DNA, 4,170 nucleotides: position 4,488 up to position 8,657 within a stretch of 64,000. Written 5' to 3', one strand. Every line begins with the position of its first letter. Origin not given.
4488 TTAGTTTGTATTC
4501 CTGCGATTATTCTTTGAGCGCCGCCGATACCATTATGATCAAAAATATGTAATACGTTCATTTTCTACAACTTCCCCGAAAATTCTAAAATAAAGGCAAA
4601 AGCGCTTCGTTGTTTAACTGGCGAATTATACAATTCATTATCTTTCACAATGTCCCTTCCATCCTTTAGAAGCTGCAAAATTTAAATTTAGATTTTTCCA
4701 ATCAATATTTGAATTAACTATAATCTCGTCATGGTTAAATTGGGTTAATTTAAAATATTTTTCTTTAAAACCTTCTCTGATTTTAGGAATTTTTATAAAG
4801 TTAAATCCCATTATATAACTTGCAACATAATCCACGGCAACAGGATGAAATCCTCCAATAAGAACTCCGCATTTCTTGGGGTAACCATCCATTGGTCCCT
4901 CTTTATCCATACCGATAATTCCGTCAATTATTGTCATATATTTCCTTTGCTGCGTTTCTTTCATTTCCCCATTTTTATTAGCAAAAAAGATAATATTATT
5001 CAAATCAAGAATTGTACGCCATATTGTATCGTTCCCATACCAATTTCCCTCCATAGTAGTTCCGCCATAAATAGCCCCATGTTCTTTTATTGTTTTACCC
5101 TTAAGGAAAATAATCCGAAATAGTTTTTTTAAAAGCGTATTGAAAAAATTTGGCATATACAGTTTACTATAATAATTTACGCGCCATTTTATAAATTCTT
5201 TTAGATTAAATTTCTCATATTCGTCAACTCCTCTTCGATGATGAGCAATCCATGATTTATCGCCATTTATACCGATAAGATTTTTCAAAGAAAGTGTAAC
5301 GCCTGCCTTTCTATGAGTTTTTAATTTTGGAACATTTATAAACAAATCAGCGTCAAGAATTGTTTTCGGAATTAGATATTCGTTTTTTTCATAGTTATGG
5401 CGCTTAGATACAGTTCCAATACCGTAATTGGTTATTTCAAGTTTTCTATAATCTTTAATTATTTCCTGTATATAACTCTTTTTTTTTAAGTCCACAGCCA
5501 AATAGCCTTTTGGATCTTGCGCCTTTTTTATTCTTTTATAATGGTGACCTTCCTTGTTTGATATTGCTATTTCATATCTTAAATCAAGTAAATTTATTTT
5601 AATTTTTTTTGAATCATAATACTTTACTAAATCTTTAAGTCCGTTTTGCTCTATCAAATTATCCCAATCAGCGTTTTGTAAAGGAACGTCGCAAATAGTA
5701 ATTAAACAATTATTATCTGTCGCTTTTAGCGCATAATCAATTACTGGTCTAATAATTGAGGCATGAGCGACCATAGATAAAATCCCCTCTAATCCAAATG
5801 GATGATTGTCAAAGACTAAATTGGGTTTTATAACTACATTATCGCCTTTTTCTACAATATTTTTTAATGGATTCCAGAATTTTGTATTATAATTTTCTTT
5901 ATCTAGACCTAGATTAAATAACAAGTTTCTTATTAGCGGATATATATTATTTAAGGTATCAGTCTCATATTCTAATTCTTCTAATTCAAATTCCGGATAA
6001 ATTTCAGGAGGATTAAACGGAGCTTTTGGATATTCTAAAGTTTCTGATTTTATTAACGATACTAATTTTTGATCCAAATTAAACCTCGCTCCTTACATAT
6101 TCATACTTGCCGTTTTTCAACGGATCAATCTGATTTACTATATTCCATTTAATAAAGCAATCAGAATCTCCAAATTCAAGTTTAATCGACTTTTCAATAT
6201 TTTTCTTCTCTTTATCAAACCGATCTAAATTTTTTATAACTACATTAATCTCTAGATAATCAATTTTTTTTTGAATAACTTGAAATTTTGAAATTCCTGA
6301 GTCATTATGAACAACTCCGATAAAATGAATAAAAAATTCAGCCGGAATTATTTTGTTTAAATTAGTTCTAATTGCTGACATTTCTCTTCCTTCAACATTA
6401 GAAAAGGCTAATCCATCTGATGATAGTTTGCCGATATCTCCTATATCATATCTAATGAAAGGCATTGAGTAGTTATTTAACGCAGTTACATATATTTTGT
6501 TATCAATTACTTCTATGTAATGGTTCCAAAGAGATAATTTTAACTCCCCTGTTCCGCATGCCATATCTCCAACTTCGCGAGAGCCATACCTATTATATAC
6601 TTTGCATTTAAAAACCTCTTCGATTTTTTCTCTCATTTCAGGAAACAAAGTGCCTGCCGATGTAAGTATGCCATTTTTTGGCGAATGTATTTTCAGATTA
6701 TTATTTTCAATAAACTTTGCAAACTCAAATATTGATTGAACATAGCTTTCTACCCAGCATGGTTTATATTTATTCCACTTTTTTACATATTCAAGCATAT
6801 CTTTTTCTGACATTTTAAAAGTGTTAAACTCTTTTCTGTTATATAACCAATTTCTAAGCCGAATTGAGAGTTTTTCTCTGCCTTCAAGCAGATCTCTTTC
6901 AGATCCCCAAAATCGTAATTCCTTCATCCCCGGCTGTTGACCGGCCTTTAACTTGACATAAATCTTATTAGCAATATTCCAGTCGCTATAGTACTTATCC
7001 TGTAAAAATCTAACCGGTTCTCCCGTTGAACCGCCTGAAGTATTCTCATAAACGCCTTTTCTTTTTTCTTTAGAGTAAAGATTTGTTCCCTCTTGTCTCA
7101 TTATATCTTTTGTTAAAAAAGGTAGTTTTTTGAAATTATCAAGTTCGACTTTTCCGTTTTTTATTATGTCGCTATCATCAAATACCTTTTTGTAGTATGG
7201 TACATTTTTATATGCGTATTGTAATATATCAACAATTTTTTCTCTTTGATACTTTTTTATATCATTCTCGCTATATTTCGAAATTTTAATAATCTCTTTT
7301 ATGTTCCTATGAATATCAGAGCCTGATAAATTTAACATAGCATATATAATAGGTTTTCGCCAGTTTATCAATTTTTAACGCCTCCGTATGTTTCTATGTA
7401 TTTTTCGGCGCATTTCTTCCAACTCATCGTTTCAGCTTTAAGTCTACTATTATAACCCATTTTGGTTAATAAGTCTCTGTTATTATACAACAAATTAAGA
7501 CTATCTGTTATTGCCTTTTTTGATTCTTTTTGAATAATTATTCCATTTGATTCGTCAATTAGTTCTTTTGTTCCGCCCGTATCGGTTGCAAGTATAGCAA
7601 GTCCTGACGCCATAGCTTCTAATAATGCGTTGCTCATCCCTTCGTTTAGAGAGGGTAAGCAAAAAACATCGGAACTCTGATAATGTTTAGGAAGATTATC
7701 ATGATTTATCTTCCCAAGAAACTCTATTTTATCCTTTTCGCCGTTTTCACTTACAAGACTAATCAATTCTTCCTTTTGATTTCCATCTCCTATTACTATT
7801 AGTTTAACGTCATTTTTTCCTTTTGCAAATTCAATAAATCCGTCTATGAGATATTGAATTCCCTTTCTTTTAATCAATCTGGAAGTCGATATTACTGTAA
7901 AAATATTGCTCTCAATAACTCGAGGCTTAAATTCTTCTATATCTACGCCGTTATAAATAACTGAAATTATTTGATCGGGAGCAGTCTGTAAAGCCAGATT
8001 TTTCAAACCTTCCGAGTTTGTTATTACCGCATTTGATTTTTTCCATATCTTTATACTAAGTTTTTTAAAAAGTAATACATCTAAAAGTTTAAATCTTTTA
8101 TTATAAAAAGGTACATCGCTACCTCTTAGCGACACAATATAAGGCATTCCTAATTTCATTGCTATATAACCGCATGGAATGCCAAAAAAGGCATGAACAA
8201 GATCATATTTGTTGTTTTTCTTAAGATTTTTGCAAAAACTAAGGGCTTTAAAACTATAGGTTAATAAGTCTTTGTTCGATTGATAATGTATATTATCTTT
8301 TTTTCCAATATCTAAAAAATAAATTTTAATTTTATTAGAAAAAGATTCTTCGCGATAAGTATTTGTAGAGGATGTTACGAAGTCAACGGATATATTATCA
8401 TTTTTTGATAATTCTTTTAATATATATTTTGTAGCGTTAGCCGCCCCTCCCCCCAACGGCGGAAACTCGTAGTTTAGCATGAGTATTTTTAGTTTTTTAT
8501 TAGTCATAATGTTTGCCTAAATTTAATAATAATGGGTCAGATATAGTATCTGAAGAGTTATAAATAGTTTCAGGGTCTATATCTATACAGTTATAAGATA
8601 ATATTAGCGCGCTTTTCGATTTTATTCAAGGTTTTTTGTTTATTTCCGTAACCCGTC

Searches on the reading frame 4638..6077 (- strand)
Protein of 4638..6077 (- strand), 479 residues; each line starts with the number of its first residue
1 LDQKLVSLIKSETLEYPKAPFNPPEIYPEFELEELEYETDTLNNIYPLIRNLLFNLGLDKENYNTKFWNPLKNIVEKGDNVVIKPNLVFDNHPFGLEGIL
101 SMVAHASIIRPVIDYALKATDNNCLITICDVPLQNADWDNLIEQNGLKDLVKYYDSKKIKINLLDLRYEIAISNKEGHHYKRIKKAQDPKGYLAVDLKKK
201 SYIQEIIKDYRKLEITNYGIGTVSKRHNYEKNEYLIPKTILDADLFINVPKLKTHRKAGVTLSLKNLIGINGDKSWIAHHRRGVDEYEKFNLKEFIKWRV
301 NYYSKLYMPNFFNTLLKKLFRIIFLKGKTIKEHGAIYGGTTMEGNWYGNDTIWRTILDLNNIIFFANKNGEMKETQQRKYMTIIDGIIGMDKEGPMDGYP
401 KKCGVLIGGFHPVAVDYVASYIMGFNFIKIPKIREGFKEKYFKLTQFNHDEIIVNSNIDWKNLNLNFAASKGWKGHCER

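Call 7: search_protein_families(library=pfam, proteins=[window:4638-6077:-], max_evalue=0.01)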
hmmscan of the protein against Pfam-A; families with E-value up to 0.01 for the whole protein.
window:4638-6077:- (479 aa): 1 family
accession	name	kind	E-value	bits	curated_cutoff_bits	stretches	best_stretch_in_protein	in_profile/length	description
PF04015.17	DUF362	-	6e-31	108.5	24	2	231-419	87-198/200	Domain of unknown function (DUF362)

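Call 30: search_protein_families(library=ncbifam, proteins=[window:4638-6077:-], max_evalue=0.01)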
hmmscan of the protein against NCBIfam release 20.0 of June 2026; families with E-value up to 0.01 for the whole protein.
window:4638-6077:- (479 aa): 1 family
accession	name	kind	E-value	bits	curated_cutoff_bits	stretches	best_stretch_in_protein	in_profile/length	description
NF052623.1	Npun_F2552_fam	equivalog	2.8e-16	59.8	500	2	225-276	117-170/314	Npun_F2552 family protein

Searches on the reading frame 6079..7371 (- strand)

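Call 7: search_protein_families(library=pfam, proteins=[window:6079-7371:-], max_evalue=0.01)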
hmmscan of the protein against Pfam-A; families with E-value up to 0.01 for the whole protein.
window:6079-7371:- (430 aa): 0 families

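Call 30: search_protein_families(library=ncbifam, proteins=[window:6079-7371:-], max_evalue=0.01)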
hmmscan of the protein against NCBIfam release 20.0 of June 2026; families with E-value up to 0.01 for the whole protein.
window:6079-7371:- (430 aa): 7 families
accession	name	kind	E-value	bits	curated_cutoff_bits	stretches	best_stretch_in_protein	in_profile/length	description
NF045666.1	DVU1553_fam_AMP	equivalog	2.5e-21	76.1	300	2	195-318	174-312/331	DVU_1553 family AMP-dependent CoA ligase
NF053551.1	FlxY_rubin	equivalog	4e-15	55.5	520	1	31-123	2-94/424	flexirubin biosynthesis putative acyl-CoA ligase FlxY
NF041878.1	paak_haloarch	equivalog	3.8e-13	48.8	700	1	30-119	5-95/427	phenylacetate--CoA ligase PaaK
TIGR02155.1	PA_CoA_ligase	equivalog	4.3e-12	45.3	646.3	1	33-121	3-92/422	phenylacetate--CoA ligase PaaK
TIGR03335.1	F390_ftsA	equivalog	2.9e-10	39.5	458.7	1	35-277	11-249/445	coenzyme F390 synthetase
TIGR02304.1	aden_form_hyp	equivalog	6.7e-10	38.5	251.9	1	190-419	174-416/430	F390 synthetase-related protein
NF041217.1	BagE_FevW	exception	0.00017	20.7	800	0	246-316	208-291/424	bagremycin/ferroverdin synthetase BagE/FevW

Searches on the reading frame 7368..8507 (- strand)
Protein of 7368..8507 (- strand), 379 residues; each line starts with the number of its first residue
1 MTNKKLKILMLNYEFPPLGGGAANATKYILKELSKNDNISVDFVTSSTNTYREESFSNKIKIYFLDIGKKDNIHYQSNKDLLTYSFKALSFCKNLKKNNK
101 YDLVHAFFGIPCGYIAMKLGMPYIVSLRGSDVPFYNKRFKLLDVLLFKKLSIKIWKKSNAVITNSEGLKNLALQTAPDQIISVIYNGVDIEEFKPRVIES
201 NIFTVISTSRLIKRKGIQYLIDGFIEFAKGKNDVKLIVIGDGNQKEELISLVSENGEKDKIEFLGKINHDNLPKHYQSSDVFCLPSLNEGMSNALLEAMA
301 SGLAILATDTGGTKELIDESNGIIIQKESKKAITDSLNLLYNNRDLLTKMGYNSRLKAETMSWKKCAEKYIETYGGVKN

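Call 7: search_protein_families(library=pfam, proteins=[window:7368-8507:-], max_evalue=0.01)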
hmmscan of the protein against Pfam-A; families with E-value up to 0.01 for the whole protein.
window:7368-8507:- (379 aa): 7 families
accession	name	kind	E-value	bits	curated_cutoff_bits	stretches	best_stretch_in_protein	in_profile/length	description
PF00534.26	Glycos_transf_1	-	9.2e-37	126.7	26.4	1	192-355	5-170/172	Glycosyl transferases group 1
PF13692.12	Glyco_trans_1_4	-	4.4e-32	111.7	27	1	204-343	3-142/142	Glycosyl transferases group 1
PF13439.12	Glyco_transf_4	-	2.8e-14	53.9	28.5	1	20-191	2-169/170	Glycosyltransferase Family 4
PF13477.12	Glyco_trans_4_2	-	1.4e-06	29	23.4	1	36-165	22-139/139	Glycosyl transferase 4-like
PF20706.3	GT4-conflict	-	1e-05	25.2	26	1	178-320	171-323/385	Family 4 Glycosyltransferase in conflict systems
PF13524.12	Glyco_trans_1_2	-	2.7e-05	24.6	25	1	224-355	5-126/144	Glycosyl transferase-like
PF22772.2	WsaF_C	-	0.0093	16.2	27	0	230-337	33-132/133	WsaF, C-terminal domain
